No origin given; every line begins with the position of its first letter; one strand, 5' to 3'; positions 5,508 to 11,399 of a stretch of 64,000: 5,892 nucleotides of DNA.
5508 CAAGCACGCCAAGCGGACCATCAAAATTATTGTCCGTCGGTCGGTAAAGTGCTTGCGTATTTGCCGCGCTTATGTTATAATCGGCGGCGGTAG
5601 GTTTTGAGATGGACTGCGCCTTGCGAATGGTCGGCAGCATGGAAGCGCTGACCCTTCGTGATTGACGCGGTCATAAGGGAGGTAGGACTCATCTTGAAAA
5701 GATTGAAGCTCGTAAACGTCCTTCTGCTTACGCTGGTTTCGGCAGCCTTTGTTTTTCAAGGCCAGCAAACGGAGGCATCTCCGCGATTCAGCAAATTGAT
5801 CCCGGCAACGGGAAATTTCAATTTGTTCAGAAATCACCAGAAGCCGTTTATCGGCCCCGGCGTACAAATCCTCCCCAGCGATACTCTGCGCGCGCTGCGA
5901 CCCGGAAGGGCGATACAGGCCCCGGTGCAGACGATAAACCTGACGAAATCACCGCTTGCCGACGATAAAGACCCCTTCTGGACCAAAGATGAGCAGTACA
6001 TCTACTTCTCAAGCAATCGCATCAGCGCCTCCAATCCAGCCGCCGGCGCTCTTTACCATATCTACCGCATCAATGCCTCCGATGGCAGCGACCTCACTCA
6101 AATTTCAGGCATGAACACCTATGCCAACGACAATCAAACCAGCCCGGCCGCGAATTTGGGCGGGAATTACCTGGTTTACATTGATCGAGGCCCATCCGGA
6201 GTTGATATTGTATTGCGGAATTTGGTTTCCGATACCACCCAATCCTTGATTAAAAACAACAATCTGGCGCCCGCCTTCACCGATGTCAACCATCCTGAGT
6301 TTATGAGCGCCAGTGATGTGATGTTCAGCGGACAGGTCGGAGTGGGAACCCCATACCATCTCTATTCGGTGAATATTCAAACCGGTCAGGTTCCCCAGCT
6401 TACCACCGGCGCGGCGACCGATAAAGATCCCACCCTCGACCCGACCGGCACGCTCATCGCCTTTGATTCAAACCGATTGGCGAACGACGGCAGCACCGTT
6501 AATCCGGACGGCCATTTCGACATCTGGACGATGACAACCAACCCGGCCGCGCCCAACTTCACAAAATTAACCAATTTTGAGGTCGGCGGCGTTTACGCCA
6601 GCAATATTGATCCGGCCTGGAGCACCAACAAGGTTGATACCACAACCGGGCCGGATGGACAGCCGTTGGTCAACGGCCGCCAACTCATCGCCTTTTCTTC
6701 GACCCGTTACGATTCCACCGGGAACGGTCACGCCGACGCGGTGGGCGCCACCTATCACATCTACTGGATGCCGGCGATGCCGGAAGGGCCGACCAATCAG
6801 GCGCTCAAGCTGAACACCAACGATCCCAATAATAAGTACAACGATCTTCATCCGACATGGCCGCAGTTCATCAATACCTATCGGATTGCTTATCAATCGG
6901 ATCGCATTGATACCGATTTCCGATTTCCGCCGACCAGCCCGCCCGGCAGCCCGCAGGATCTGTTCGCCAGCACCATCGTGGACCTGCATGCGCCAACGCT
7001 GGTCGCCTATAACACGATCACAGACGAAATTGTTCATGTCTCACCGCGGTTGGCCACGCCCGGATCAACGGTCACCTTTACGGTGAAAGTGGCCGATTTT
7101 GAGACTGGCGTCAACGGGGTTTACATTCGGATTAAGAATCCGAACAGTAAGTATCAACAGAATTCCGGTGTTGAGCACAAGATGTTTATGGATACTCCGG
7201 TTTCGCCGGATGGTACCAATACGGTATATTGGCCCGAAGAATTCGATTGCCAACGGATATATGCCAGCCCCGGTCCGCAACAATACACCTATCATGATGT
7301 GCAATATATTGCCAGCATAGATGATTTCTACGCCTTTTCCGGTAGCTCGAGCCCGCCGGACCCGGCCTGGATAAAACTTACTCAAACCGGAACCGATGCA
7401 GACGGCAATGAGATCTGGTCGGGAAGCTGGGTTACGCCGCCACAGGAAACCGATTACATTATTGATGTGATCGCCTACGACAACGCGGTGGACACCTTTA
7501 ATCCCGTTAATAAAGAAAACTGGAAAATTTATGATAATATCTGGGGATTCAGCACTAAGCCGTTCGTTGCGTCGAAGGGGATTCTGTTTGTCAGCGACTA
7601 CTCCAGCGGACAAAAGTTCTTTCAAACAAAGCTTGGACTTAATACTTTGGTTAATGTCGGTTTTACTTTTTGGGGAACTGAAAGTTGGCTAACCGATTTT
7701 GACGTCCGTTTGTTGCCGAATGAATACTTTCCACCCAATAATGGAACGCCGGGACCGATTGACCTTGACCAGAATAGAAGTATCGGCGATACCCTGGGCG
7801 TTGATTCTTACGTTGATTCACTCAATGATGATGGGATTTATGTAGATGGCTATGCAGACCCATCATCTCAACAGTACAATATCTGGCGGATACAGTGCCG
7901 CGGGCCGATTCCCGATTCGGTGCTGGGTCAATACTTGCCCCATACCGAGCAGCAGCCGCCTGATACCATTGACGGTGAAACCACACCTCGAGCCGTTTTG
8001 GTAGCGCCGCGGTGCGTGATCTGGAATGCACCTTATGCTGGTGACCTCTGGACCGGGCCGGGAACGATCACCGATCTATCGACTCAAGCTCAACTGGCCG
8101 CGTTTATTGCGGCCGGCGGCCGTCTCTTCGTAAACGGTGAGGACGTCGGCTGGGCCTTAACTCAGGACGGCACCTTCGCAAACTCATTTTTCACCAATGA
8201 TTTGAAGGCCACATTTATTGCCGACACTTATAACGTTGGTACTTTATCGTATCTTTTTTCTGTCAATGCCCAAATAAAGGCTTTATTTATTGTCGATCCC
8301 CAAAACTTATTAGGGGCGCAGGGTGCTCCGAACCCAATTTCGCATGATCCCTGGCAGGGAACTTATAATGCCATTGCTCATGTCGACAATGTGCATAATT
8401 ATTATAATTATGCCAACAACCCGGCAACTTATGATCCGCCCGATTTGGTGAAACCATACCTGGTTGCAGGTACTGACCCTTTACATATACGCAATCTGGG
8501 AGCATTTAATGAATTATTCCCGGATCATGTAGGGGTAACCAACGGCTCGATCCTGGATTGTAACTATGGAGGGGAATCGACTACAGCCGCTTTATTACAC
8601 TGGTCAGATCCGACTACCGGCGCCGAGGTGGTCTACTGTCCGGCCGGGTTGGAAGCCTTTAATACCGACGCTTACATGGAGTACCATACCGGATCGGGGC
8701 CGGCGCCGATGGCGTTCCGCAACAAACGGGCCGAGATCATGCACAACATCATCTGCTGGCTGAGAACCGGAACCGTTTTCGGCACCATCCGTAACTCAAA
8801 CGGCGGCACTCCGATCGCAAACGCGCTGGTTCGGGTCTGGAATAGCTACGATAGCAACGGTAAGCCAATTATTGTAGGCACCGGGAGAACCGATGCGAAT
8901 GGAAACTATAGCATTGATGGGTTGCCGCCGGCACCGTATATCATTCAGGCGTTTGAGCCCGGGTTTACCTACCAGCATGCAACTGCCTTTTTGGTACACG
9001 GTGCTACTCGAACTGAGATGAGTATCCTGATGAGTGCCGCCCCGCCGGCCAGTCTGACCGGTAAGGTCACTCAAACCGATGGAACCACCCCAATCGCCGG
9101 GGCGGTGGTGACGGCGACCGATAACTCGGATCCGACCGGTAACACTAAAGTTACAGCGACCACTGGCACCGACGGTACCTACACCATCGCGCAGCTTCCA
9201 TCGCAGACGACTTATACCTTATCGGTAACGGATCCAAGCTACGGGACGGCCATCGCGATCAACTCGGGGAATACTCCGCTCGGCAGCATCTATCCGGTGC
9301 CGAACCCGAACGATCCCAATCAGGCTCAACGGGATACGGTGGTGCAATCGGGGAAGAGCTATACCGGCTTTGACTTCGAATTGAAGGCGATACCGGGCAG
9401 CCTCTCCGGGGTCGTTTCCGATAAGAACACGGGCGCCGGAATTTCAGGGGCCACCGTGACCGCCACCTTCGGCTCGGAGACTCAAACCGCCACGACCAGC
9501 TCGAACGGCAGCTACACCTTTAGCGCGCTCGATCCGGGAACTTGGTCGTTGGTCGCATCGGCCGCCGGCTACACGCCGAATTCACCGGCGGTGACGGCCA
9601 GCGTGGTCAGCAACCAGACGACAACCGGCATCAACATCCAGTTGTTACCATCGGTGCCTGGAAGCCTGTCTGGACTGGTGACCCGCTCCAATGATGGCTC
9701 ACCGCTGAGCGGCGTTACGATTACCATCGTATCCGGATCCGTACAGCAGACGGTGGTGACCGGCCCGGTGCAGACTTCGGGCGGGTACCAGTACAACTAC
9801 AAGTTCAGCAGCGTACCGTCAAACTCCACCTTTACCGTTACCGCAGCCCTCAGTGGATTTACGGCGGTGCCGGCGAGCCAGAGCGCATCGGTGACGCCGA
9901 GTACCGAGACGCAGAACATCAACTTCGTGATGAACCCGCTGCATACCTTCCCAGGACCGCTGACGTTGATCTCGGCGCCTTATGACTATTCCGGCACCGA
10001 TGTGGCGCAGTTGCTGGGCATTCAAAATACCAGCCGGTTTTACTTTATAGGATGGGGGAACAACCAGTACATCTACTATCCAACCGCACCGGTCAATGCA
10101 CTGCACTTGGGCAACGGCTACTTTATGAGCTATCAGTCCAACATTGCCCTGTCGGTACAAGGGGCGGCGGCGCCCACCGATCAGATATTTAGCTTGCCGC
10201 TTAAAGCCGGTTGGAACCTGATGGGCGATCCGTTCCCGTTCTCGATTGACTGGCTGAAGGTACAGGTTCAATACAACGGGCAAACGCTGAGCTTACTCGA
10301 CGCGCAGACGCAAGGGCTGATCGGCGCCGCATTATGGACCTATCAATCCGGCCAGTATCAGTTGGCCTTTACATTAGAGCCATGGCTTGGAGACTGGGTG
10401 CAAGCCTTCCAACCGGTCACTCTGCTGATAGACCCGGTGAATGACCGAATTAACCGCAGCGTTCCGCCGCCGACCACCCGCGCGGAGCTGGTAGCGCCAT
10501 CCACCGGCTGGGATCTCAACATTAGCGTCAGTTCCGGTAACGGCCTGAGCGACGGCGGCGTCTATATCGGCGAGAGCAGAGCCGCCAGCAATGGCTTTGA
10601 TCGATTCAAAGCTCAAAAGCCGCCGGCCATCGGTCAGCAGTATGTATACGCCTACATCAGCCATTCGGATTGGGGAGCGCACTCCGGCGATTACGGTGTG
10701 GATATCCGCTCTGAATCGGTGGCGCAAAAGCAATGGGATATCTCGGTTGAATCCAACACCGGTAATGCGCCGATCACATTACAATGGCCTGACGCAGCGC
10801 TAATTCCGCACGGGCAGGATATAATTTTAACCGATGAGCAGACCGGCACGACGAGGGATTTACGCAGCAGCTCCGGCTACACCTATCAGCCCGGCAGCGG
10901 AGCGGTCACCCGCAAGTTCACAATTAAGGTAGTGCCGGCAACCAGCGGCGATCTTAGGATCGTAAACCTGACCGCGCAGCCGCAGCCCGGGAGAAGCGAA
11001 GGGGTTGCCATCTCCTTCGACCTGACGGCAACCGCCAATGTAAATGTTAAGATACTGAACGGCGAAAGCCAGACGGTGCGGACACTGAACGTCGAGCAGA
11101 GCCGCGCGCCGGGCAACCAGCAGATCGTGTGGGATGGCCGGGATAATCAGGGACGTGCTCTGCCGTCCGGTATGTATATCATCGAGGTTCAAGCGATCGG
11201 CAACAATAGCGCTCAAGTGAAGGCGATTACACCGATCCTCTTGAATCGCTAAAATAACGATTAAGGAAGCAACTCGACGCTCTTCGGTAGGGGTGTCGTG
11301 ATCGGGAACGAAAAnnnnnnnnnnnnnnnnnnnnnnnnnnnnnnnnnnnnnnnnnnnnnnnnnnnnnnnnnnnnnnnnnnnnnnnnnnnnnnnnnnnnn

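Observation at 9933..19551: Three adjacent secreted proteins with unrelated passenger domains share a ~440-460 aa C-terminal module ending in a conserved hydrophobic-Arg terminus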

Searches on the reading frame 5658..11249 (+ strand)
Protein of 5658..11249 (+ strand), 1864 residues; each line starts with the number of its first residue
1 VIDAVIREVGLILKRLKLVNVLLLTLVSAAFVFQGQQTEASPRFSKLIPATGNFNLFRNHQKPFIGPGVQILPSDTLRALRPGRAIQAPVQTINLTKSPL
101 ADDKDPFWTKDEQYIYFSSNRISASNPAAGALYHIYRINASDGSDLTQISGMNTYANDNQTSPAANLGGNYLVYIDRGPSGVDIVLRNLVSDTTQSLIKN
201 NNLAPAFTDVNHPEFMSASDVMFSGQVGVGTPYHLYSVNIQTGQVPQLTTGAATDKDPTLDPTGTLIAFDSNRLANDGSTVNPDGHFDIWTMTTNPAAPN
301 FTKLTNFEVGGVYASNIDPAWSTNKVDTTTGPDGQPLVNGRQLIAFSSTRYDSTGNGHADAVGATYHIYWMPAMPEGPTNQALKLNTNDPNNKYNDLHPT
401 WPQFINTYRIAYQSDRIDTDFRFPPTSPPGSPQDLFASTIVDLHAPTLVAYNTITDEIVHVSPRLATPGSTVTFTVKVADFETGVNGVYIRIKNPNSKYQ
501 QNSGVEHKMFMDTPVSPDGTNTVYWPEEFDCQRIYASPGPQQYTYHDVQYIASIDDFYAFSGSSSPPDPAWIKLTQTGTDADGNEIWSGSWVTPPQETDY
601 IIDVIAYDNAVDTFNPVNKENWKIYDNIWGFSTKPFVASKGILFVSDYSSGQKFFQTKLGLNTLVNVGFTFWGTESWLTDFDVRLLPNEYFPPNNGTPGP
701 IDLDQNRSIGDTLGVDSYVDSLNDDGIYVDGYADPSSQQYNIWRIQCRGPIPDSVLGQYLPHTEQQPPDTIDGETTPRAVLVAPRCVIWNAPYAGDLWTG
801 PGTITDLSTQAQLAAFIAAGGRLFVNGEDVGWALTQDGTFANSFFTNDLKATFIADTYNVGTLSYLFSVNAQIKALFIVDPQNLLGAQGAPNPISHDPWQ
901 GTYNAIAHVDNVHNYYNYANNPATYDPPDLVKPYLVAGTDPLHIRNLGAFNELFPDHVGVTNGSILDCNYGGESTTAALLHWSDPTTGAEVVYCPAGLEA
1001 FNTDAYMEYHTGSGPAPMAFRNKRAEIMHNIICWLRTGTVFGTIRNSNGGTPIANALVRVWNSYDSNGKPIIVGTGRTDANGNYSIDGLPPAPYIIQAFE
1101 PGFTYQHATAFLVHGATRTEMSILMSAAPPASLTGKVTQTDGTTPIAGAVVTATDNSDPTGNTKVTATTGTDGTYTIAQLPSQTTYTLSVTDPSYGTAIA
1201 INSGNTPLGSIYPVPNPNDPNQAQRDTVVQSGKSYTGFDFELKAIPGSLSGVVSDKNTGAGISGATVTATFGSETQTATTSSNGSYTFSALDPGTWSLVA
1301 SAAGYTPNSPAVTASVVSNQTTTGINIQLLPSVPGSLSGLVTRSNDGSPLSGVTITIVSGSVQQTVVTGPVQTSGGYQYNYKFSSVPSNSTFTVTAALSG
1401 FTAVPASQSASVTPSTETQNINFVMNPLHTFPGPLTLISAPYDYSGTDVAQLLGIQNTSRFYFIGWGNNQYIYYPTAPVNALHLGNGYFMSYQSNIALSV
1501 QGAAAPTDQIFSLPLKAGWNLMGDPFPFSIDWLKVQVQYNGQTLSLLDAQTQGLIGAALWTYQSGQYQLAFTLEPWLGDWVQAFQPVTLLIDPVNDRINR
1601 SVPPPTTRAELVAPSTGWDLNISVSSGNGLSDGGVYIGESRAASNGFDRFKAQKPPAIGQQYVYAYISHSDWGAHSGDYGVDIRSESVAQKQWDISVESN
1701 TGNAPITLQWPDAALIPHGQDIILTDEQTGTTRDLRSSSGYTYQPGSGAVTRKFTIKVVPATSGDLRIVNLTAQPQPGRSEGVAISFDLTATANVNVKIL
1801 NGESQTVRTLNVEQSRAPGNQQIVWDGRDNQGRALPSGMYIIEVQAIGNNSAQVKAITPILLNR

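Call 4: search_protein_families(library=pfam, proteins=[window:5658-11249:+], max_evalue=0.01)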
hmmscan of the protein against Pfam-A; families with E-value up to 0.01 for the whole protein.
window:5658-11249:+ (1864 aa): 9 families
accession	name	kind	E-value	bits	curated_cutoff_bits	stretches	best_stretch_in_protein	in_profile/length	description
PF13620.12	CarboxypepD_reg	-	1e-38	131.9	32.3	4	1248-1329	1-81/82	Carboxypeptidase regulatory-like domain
PF13715.12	CarbopepD_reg_2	-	3e-17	62.8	32.2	2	1249-1329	1-76/88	CarboxypepD_reg-like domain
PF17802.7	SpaA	-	3.8e-14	53.1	23.1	1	1255-1326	9-86/91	Prealbumin-like fold domain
PF13860.13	FlgD_ig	-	3.2e-12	46.7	27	1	1783-1847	12-76/79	FlgD Ig-like domain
PF17210.9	SdrD_B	-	1.2e-11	45.2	29.7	1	1255-1307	18-72/112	SdrD B-like domain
PF11974.14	bMG3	-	0.00013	22.3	34.9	0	1048-1132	23-92/103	Bacterial alpha-2-macroglobulin MG3 domain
PF07676.18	PD40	-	0.0014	19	20.9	1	99-124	8-31/38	WD40-like Beta Propeller Repeat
PF09430.16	EMC7_beta-sandw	-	0.0016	19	26.6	0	1162-1195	18-50/122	ER membrane protein complex subunit 7, beta-sandwich domain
PF22902.2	NOMO1-like_9th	-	0.0036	17.5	27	0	1349-1406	12-65/75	BOS complex subunit NOMO1-like, beta sandwich domain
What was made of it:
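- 10953..11252 (+): W1 domain C: an FlgD_ig-type C-terminal domain ending PILLNR, followed by the stop codon. Pfam FlgD_ig at 46.7 bits (call 4).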

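Call 5: search_protein_families(library=ncbifam, proteins=[window:5658-11249:+], max_evalue=0.1)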
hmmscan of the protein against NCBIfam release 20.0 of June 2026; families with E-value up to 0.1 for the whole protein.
window:5658-11249:+ (1864 aa): 10 families
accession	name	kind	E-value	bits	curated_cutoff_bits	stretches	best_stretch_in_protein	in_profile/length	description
NF052345.1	S_layer_anammox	exception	3.9e-21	74.2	1400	2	1246-1419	1312-1479/1596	Kustd1514 family S-layer glycoprotein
TIGR02800.1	propeller_TolB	equivalog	1.2e-10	40.9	343.15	2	95-206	274-372/418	Tol-Pal system beta propeller repeat protein TolB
NF005176.1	PRK06655.1-1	equivalog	5.3e-10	39.6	230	1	1789-1854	93-158/197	flagellar hook assembly protein FlgD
NF009276.0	PRK12633.1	equivalog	1.5e-07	31.3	383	1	1776-1856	111-191/234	flagellar basal body rod modification protein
NF033707.1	T9SS_sortase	equivalog_domain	0.00016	19.5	420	1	1756-1848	984-1079/1095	type IX secretion system sortase PorU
NF009453.0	PRK12813.1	equivalog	0.00019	21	264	1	1813-1851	140-178/223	flagellar basal body rod modification protein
NF009452.0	PRK12812.1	equivalog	0.00045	19.5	258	1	1792-1856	150-216/289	flagellar basal body rod modification protein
NF009277.0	PRK12634.1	equivalog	0.0022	18.1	333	1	1789-1846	118-174/221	flagellar basal body rod modification protein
NF052228.1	T9SS_PorZ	equivalog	0.014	13.8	260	1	1793-1857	695-753/757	type IX secretion system anionic LPS delivery protein PorZ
NF004496.1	PRK05842.1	equivalog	0.031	13.5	250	1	1794-1845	167-219/271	flagellar hook assembly protein FlgD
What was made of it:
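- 5658..11252 (+): W1: exported protein of 1864 aa. It has a PD40/TolB-like propeller, an unassigned central region, four CarboxypepD_reg repeats, then the A-B-C module. NCBIfam TolB gives a partial hit (call 5).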

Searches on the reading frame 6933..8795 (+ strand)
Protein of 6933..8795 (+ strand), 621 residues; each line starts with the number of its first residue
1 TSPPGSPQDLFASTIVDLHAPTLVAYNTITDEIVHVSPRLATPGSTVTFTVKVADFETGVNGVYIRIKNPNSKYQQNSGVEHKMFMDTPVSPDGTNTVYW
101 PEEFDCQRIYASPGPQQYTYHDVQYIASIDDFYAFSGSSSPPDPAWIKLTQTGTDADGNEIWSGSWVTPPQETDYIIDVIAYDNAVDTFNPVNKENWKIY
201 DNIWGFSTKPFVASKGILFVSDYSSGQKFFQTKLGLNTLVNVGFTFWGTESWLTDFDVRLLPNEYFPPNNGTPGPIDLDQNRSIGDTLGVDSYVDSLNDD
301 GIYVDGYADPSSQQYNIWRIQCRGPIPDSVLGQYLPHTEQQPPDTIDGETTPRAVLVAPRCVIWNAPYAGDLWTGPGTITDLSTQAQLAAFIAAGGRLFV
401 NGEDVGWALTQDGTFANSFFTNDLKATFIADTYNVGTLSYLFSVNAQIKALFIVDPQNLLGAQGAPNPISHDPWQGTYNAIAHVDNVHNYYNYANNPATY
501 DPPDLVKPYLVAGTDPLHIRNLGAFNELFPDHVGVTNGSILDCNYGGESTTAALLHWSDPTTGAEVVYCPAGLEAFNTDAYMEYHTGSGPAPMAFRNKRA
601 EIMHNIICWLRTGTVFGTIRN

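Call 68: search_solved_structures(query=A10, max_evalue=1)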
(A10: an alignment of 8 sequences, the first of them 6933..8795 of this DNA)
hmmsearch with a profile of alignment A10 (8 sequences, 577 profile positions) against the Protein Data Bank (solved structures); distinct sequences matched with E-value up to 1: 4.
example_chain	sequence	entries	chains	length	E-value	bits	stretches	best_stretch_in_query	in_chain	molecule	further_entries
2pn5_A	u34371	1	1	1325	0.1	14.5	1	20-62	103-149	Thioester-containing protein I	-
4d94_A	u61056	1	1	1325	0.1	14.5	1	20-62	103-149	Thioester-containing protein 1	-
6wvt_K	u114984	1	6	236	0.18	13.7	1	360-438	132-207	Catenin alpha-1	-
6dv1_A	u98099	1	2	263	0.22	13.4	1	360-438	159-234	Catenin alpha-1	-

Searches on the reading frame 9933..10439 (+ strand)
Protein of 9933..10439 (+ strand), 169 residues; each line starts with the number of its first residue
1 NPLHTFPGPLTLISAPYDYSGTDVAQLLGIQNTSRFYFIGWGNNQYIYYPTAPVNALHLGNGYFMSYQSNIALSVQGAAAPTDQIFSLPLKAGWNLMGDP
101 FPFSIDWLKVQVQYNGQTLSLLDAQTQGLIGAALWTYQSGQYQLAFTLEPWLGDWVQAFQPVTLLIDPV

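Call 58: search_solved_structures(query=A7, max_evalue=10)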
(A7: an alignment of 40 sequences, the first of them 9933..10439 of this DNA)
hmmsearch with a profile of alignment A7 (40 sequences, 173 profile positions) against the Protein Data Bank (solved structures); distinct sequences matched with E-value up to 10: 1.
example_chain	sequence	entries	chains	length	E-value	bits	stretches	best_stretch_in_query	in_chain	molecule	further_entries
4dn7_A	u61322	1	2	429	1.1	12.4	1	110-163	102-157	ABC transporter, ATP-binding protein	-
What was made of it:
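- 9933..10439 (+): W1 domain A, a beta-sandwich of about 170 aa with no family assignment. The PDB profile search gave no hit (call 58).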

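Call 75: find_homologous_proteins(query=A7, max_evalue=0.00001)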
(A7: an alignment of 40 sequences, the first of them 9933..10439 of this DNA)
Query A7 (40 sequences) (169 aa, profile of the alignment): 8 proteins with E <= 0.00001 among 1669 candidates.
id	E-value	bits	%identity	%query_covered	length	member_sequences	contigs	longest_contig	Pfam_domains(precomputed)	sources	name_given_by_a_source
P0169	1.9e-32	130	30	98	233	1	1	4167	-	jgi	-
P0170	9.0e-19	86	27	43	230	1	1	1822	-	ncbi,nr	ncbi:MAG TPA: hypothetical protein VFU47_06040, partial [Armatimonadota bacterium]|nr:hypothetical p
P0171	4.0e-18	84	34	49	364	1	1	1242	PF13860.13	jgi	jgi:hypothetical protein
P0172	5.0e-12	64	50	8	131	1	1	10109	-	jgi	jgi:hypothetical protein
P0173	2.8e-11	62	26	60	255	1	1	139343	-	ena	-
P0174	6.4e-11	60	38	45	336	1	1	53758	PF13860.13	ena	-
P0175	1.1e-10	60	33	46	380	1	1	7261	PF13585.13,PF18962.8,PF13860.13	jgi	jgi:hypothetical protein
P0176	3.3e-8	52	30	27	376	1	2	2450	-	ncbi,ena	-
